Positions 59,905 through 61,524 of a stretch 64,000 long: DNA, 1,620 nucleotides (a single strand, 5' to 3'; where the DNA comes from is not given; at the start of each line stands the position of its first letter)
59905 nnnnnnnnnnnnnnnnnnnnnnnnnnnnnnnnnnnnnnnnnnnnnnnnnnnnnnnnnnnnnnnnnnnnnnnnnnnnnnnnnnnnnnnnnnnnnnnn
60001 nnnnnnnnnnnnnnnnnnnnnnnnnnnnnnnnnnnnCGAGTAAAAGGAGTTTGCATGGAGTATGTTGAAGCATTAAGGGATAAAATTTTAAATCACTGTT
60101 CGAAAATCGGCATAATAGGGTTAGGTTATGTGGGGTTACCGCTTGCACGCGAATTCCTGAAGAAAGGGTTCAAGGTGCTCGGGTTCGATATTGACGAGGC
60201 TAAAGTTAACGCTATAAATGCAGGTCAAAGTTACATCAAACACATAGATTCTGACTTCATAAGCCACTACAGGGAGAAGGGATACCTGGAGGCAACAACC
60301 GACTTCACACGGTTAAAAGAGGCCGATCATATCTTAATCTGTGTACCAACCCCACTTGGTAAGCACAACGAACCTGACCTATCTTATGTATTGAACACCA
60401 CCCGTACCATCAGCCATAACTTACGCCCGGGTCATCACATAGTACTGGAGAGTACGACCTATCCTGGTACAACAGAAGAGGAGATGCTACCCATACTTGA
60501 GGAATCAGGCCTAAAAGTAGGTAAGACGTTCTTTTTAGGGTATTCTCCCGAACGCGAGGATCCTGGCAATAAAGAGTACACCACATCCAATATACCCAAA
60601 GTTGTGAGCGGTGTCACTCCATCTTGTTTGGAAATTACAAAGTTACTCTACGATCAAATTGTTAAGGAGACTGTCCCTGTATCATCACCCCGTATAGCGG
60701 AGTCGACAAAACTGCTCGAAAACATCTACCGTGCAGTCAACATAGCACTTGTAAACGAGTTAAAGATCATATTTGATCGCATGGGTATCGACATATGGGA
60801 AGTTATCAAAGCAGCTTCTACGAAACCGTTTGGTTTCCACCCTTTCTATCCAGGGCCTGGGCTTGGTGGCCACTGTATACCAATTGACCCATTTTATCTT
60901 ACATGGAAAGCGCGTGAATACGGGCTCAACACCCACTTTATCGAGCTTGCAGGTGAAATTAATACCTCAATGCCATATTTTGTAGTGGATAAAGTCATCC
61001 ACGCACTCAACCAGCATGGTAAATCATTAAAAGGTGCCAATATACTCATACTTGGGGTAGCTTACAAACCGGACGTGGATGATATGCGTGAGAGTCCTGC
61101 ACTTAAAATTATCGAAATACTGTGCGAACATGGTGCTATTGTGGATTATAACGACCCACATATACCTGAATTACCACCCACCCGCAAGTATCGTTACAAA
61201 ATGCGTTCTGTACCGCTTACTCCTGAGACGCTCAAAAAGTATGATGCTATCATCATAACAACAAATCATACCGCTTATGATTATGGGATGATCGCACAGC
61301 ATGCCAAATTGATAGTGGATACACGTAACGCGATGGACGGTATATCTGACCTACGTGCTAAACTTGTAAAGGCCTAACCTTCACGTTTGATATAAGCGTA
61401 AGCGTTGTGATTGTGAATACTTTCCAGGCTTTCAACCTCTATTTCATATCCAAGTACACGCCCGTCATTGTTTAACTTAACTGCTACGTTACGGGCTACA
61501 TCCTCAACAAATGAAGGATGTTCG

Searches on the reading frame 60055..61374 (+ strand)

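Call 71: search_protein_families(library=pfam, proteins=[window:60055-61374:+], max_evalue=0.001)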
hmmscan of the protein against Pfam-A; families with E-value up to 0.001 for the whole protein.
window:60055-61374:+ (440 aa): 5 families
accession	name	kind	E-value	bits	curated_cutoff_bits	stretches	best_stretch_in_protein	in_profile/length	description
PF03721.20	UDPG_MGDP_dh_N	-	1.1e-44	152.7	27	1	17-193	2-181/187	UDP-glucose/GDP-mannose dehydrogenase family, NAD binding domain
PF00984.24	UDPG_MGDP_dh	-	2.9e-32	111.1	25.4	1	214-304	2-93/94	UDP-glucose/GDP-mannose dehydrogenase family, central domain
PF03720.21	UDPG_MGDP_dh_C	-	1.7e-25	89.8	30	1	331-428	1-102/103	UDP-glucose/GDP-mannose dehydrogenase family, UDP binding domain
PF03446.21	NAD_binding_2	-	7.5e-10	39.5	21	1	17-142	1-102/161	NAD binding domain of 6-phosphogluconate dehydrogenase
PF01210.29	NAD_Gly3P_dh_N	-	4.6e-05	23.9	23.1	1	17-100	1-80/158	NAD-dependent glycerol-3-phosphate dehydrogenase N-terminus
